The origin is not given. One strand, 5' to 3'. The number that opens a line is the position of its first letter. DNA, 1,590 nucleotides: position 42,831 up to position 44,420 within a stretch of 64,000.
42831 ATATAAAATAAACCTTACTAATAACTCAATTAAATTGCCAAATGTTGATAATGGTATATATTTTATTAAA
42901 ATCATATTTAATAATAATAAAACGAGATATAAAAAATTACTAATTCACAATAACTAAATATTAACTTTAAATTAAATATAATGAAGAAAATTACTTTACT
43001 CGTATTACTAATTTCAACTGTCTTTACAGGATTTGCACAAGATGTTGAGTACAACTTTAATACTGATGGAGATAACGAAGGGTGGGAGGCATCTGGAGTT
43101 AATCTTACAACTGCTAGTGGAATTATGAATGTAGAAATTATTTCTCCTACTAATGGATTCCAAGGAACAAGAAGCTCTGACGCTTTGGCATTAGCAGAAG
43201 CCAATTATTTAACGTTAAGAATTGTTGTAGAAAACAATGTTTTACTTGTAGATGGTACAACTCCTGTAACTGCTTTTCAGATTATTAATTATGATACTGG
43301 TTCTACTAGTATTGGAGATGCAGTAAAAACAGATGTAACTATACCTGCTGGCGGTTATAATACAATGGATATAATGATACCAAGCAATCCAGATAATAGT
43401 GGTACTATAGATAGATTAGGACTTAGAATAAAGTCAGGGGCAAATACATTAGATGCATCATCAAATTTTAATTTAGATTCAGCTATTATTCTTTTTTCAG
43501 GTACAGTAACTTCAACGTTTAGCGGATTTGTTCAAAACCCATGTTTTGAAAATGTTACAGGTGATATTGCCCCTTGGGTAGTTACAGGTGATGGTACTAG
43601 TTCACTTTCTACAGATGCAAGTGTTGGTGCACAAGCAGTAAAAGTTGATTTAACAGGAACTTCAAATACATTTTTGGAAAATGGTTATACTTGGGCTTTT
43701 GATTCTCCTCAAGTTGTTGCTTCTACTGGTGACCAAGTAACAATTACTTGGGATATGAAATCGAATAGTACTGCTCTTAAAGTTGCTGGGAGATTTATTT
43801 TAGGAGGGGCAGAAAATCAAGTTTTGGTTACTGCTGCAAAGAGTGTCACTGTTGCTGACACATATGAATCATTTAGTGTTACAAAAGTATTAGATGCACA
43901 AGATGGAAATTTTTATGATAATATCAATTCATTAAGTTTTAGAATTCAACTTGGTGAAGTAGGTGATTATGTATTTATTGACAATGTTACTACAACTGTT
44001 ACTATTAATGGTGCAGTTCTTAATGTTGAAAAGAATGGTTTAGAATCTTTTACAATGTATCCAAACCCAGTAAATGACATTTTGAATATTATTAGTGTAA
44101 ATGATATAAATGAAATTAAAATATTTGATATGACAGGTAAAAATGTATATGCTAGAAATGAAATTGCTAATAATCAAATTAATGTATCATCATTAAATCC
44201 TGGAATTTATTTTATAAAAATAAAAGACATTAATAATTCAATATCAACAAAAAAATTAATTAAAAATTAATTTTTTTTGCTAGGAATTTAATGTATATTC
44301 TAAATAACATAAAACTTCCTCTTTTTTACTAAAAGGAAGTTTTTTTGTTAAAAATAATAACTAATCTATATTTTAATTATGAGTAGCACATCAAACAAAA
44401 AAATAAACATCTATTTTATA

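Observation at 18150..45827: Self-contained sulfated-glycan PUL with an unusual GH10 + GH5 + GH3 + four-sulfatase set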

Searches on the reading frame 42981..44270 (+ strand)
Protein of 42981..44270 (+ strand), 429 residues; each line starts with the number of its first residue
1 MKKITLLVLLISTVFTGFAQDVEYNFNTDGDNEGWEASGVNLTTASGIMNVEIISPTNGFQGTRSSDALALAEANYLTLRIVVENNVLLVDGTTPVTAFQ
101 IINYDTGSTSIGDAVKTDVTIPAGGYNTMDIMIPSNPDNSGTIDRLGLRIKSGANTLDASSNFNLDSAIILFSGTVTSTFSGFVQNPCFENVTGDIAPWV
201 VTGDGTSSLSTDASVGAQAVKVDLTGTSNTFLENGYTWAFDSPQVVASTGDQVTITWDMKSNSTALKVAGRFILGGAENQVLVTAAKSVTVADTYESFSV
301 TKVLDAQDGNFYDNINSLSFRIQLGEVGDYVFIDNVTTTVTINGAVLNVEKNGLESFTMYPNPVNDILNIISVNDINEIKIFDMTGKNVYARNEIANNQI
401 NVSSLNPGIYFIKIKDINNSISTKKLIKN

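Call 4: search_protein_families(library=pfam, proteins=[window:42981-44270:+])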
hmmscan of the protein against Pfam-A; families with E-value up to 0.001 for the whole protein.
window:42981-44270:+ (429 aa): 2 families
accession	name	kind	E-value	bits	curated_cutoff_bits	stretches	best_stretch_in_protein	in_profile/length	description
PF18962.6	Por_Secre_tail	-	2.2e-15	57.1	27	1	359-427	1-74/75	Secretion system C-terminal sorting domain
PF13585.12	CHU_C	-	0.0009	19.8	27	0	362-416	12-72/86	CHU_C Type IX secretion signal domain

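Call 24: search_protein_families(library=ncbifam, proteins=[window:42981-44270:+], max_evalue=0.00001)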
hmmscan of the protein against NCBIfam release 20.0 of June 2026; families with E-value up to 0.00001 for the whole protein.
window:42981-44270:+ (429 aa): 2 families
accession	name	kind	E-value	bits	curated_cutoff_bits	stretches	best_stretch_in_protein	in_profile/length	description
TIGR04183.1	Por_Secre_tail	domain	1.6e-15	56.8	23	1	359-429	1-72/72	T9SS type A sorting domain-containing protein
NF033708.1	T9SS_Cterm_ChiA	domain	8.9e-10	38.3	40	1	376-427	1-54/55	T9SS sorting signal type C domain-containing protein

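Call 38: search_protein_families(library=pfam, proteins=[window:42981-44270:+], max_evalue=5)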
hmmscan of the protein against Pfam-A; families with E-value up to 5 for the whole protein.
window:42981-44270:+ (429 aa): 2 families
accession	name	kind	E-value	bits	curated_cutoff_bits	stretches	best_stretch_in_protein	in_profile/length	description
PF18962.6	Por_Secre_tail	-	2.2e-15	57.1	27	1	359-427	1-74/75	Secretion system C-terminal sorting domain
PF13585.12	CHU_C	-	0.0009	19.8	27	1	362-416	12-72/86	CHU_C Type IX secretion signal domain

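Call 60: find_homologous_proteins(query=window:42981-44267:+, max_evalue=0.00001)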
Query window:42981-44267:+ (429 aa): 76 proteins with E <= 0.00001 among 8000 candidates.
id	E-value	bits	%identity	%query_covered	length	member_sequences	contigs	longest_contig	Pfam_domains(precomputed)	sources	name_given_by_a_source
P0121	1.1e-270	915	100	100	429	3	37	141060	PF18962.8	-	-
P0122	7.6e-194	662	74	100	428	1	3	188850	PF18962.8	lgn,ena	-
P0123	1.0e-188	645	70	100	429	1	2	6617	PF18962.8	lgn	-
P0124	2.2e-119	417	53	96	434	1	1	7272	PF18962.8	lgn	-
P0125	2.8e-110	387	49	100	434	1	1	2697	PF18962.8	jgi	-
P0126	2.2e-49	187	37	100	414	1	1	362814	PF18962.8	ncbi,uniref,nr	ncbi:T9SS type A sorting domain-containing protein [uncultured Kordia sp.]|uniref:T9SS type A sortin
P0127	8.7e-44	168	34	100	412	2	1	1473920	PF18962.8,PF02018.24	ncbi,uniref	ncbi:T9SS type A sorting domain-containing protein [Winogradskyella litorisediminis]|uniref:T9SS typ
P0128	4.2e-39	153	29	100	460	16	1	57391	PF18962.8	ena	-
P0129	1.0e-38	151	31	100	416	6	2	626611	PF18962.8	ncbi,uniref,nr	ncbi:T9SS type A sorting domain-containing protein [Mangrovimonas sp. AS39]|uniref:T9SS type A sorti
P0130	2.2e-34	137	29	100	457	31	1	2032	PF18962.8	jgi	jgi:hypothetical protein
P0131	5.7e-24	103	31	73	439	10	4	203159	PF18962.8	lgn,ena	-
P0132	8.4e-22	96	31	59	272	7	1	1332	PF18962.8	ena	-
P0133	3.1e-20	91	30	73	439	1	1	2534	PF18962.8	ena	-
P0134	4.9e-20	90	31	76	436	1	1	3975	PF18962.8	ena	-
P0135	5.1e-20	90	31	76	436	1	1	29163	PF18962.8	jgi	-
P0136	6.2e-20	90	31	76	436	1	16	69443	PF18962.8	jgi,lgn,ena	-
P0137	9.4e-20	89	31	76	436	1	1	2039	PF18962.8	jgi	jgi:hypothetical protein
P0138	9.5e-20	89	31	76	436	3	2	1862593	PF18962.8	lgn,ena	-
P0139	9.9e-20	89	30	76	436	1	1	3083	PF18962.8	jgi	-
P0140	1.1e-19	89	30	75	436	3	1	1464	PF18962.8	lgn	-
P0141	1.2e-19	89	31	76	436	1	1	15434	PF18962.8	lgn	-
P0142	1.2e-19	89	31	76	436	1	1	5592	PF18962.8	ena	-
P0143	1.3e-19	89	31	76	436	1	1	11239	PF18962.8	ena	-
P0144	1.4e-19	88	31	76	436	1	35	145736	PF18962.8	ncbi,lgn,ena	-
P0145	1.4e-19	88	31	76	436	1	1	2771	PF18962.8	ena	-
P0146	2.0e-19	88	31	76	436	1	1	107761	PF18962.8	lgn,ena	-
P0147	2.0e-19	88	31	76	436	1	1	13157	PF18962.8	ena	-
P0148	2.1e-19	88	31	76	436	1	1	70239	PF18962.8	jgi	jgi:hypothetical protein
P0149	2.6e-19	88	31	76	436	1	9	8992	PF18962.8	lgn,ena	-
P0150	3.4e-19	87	31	76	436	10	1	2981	PF18962.8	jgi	-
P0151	3.7e-19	87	30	76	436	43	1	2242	PF18962.8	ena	-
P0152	8.1e-19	86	28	73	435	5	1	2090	PF18962.8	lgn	-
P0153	9.6e-19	86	31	76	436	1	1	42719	PF18962.8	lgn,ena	-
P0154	1.0e-18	86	29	73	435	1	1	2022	PF18962.8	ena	-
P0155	2.1e-18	85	31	67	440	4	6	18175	PF18962.8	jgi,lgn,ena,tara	jgi:hypothetical protein|tara:strand:- start:11188 stop:12510 length:1323 start_codon:yes stop_codon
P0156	2.3e-18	84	31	67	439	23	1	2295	PF18962.8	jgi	-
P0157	2.7e-18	84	29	73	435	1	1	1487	PF18962.8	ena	-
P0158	2.8e-18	84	31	76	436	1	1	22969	PF18962.8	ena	-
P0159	3.5e-18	84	31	67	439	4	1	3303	PF18962.8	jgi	-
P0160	4.1e-18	84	31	67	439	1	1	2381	PF18962.8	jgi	-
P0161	5.5e-18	83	30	73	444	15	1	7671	PF18962.8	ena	-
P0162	8.3e-18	83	31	73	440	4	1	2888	PF18962.8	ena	-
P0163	8.8e-18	83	29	73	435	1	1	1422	PF18962.8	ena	-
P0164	1.7e-17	82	29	76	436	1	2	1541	PF18962.8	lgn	-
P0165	2.0e-17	81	30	76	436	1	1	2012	PF18962.8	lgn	-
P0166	3.3e-17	81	31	67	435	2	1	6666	PF18962.8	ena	-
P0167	5.1e-17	80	29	76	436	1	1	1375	PF18962.8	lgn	-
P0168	5.8e-17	80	29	76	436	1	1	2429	PF18962.8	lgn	-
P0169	6.9e-17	80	29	76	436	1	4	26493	PF18962.8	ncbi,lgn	-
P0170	8.1e-17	79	29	76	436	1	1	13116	PF18962.8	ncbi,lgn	-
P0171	1.9e-16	78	27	100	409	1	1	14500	PF18962.8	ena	-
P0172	6.7e-13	66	35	23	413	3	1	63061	PF18962.8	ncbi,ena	-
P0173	1.5e-12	65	49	17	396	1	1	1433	PF18962.8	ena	-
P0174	6.7e-12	63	46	17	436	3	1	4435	PF18962.8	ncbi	-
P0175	3.3e-11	61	34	20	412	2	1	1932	PF18962.8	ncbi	-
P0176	2.2e-10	58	29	27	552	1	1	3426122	PF18962.8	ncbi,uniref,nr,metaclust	ncbi:T9SS type A sorting domain-containing protein [Urechidicola croceus]|uniref:Secretion system C-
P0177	4.9e-9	54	39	20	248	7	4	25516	PF18962.8,PF03351.23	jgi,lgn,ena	-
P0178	2.1e-8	52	45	20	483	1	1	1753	PF18962.8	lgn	-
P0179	3.4e-8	51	45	17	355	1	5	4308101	PF18962.8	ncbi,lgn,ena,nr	ncbi:MAG: T9SS type A sorting domain-containing protein [Flavobacteriaceae bacterium]|nr:MAG: T9SS t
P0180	5.1e-8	50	44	17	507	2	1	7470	PF25059.2,PF13385.14,PF18962.8,PF00041.28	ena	-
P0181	1.5e-7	49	41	20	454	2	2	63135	PF00331.27,PF18962.8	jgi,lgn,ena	-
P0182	3.3e-7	48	47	19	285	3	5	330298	PF18962.8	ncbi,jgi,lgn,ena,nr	ncbi:MAG: hypothetical protein CVU03_08560 [Bacteroidetes bacterium HGW-Bacteroidetes-2]|jgi:hypothe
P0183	5.3e-7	47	29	65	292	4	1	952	PF18962.8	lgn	-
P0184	6.9e-7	47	42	22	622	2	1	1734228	PF01839.30,PF13517.13,PF18962.8,PF07593.19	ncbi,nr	ncbi:FG-GAP-like repeat-containing protein [Winogradskyella haliclonae]|nr:FG-GAP-like repeat-contai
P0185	7.1e-7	47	39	20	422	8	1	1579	PF18962.8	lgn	-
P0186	8.7e-7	46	44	17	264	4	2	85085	PF18962.8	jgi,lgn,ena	-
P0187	2.2e-6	45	40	17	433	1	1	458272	PF18962.8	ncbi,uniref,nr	ncbi:T9SS type A sorting domain-containing protein [Marixanthomonas spongiae]|uniref:Secretion syste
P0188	4.2e-6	44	33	24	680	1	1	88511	PF18962.8,PF23759.2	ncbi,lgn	-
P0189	4.3e-6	44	41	18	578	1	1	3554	PF06452.17,PF18962.8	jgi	jgi:hypothetical protein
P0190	4.4e-6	44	42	19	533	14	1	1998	PF18962.8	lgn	-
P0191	4.9e-6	44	39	20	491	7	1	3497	PF18962.8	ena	-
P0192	5.3e-6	44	41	17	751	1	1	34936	PF18962.8,PF07675.19,PF23759.2,PF00041.28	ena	-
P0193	5.6e-6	44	42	17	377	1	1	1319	PF18962.8,PF23759.2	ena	-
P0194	5.8e-6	44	36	24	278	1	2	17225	PF00932.26,PF18962.8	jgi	jgi:hypothetical protein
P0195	6.5e-6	43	43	19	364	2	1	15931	PF03724.23,PF18962.8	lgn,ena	-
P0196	8.5e-6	43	38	20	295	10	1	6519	PF18962.8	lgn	-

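Call 63: find_encoding_contigs(protein=P0121, flank=3000, max_places=4)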
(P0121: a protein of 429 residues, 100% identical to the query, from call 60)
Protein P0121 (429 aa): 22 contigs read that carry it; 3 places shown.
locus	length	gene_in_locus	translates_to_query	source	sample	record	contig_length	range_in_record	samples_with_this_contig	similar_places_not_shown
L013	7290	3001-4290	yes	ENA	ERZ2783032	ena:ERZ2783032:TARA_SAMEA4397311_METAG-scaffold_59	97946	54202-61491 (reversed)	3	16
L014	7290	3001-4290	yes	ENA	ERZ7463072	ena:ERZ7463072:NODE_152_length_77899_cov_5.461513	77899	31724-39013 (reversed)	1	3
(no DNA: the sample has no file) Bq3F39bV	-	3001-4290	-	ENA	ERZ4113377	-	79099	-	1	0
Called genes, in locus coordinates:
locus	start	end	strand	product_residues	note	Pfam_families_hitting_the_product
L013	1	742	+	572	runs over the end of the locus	-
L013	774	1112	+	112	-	-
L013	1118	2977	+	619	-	PF00150:Cellulase, PF18962:Por_Secre_tail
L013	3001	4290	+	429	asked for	PF18962:Por_Secre_tail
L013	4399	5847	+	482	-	PF00083:Sugar_tr, PF07690:MFS_1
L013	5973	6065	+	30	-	-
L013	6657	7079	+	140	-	PF00383:dCMP_cyt_deam_1, PF14437:MafB19-deam, PF14439:Bd3614-deam (weak)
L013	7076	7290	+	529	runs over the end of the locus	PF22694:CtpB_N-like (weak), PF00595:PDZ (weak), PF13180:PDZ_2, PF17820:PDZ_6 (weak), PF03572:Peptidase_S41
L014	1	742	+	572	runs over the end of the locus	-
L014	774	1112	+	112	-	-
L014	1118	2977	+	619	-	PF00150:Cellulase, PF18962:Por_Secre_tail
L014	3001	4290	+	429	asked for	PF18962:Por_Secre_tail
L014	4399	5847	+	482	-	PF00083:Sugar_tr, PF07690:MFS_1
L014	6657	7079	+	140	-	PF00383:dCMP_cyt_deam_1, PF14437:MafB19-deam, PF14439:Bd3614-deam (weak)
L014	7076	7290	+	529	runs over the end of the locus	PF22694:CtpB_N-like (weak), PF00595:PDZ (weak), PF13180:PDZ_2, PF17820:PDZ_6 (weak), PF03572:Peptidase_S41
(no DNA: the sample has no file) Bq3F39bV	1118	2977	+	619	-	PF00150:Cellulase, PF18962:Por_Secre_tail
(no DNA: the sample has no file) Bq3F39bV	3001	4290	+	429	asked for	PF18962:Por_Secre_tail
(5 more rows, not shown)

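Call 71: predict_structure(alignment_id=A2)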
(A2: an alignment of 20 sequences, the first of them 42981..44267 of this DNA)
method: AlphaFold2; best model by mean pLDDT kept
length: 429 residues; sequences in the alignment: 20
mean_pLDDT: 69.8   pTM: 0.50
mean pLDDT of the five models: 69.8, 69.6, 69.3, 64.1, 63.5
residues with pLDDT >= 90: 12; 70-90: 225; 50-70: 126; < 50: 66
segments of 3 or more residues with pLDDT < 50: 1-18, 28-31, 39-41, 64-68, 175-185, 190-195, 241-243, 344-355
pLDDT, mean of each block of 10 residues (from residue 1): 33 38 60 53 53 58 52 75 83 82 73 79 82 73 73 70 76 52 47 54 82 64 86 67 56 79 88 72 82 86 64 70 87 75 51 57 78 77 88 72 86 85 83
secondary structure, 60 per line:
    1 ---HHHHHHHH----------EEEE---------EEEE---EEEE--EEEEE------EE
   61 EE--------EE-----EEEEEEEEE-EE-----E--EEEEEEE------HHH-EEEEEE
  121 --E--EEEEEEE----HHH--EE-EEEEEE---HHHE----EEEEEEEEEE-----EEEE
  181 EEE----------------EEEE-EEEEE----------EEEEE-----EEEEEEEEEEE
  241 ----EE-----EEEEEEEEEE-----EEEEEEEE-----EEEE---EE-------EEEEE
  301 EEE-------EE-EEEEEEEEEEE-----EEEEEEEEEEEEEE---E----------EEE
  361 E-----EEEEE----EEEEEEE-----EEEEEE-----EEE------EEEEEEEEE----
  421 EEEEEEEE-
elements in order: H4-11 E22-25 E35-38 E42-45 E48-52 E59-62 E78-86 E98-104 E115-120 E126-132 E145-150 E162-171 E177-183 E200-203 E205-209 E220-224 E230-240 E252-261 E267-274 E280-283 E296-303 E314-324 E330-343 E358-361 E367-371 E376-382 E388-393 E399-401 E408-416 E421-428

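Call 73: fold_search(model_id=the predicted structure, library=pdb)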
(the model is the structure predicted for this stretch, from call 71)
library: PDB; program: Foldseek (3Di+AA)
matches with E <= 10: 1735; with E <= 0.001: 189
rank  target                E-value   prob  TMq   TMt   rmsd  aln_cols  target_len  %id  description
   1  4xup_F                6.7e-10  1.00  0.30  0.36  10.8       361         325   14  Structure of the N-terminal CBM22-1-CBM22-2 tandem domain from Paenibacillus barcinonensis Xyn10C (released 2015-06-03)
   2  4xup_B                1.7e-09  1.00  0.24  0.31  13.7       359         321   14  Structure of the N-terminal CBM22-1-CBM22-2 tandem domain from Paenibacillus barcinonensis Xyn10C (released 2015-06-03)
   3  5x7o_A                1.3e-07  1.00  0.21  0.09  19.9       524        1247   10  Crystal structure of Paenibacillus sp. 598K alpha-1,6-glucosyltransferase (released 2017-07-26)
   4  4w8j                  5.0e-07  1.00  0.19  0.09  22.8       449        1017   10  Structure of the full-length insecticidal protein Cry1Ac reveals intriguing details of toxin packaging into in vivo form (released 2014-09-17)
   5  6tfj_B                6.1e-07  1.00  0.23  0.15  13.9       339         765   12  Vip3Aa protoxin structure (released 2020-08-12)
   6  3fhq_D                6.4e-07  1.00  0.24  0.18  11.8       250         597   13  Structure of endo-beta-N-acetylglucosaminidase A (released 2009-05-05)
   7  3fha_A                6.4e-07  1.00  0.23  0.18  11.9       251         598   13  Structure of endo-beta-N-acetylglucosaminidase A (released 2009-04-28)
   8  2vtf_B                7.4e-07  1.00  0.23  0.18  12.1       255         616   12  X-ray crystal structure of the Endo-beta-N-acetylglucosaminidase from Arthrobacter protophormiae E173Q mutant reveals  (released 2009-03-31)
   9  3fha_C                9.0e-07  1.00  0.24  0.18  11.9       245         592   15  Structure of endo-beta-N-acetylglucosaminidase A (released 2009-04-28)
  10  7kwb_B                9.0e-07  1.00  0.24  0.26  18.4       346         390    9  Surface glycan-binding protein B from Bacteroides thetaiotaomicron (released 2021-02-17)
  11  2vtf_A                1.7e-06  1.00  0.23  0.17  12.1       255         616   15  X-ray crystal structure of the Endo-beta-N-acetylglucosaminidase from Arthrobacter protophormiae E173Q mutant reveals  (released 2009-03-31)
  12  6uwi_G                2.0e-06  1.00  0.21  0.15  31.8       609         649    9  Crystal structure of the Clostridium difficile translocase CDTb (released 2020-01-22)
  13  6uwi_E                2.1e-06  1.00  0.19  0.14  31.8       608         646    9  Crystal structure of the Clostridium difficile translocase CDTb (released 2020-01-22)
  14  7mjr                  2.2e-06  1.00  0.23  0.12  19.2       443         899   10  Vip4Da2 toxin structure (released 2021-05-05)
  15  6uwi_D                2.4e-06  1.00  0.20  0.15  31.8       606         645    8  Crystal structure of the Clostridium difficile translocase CDTb (released 2020-01-22)
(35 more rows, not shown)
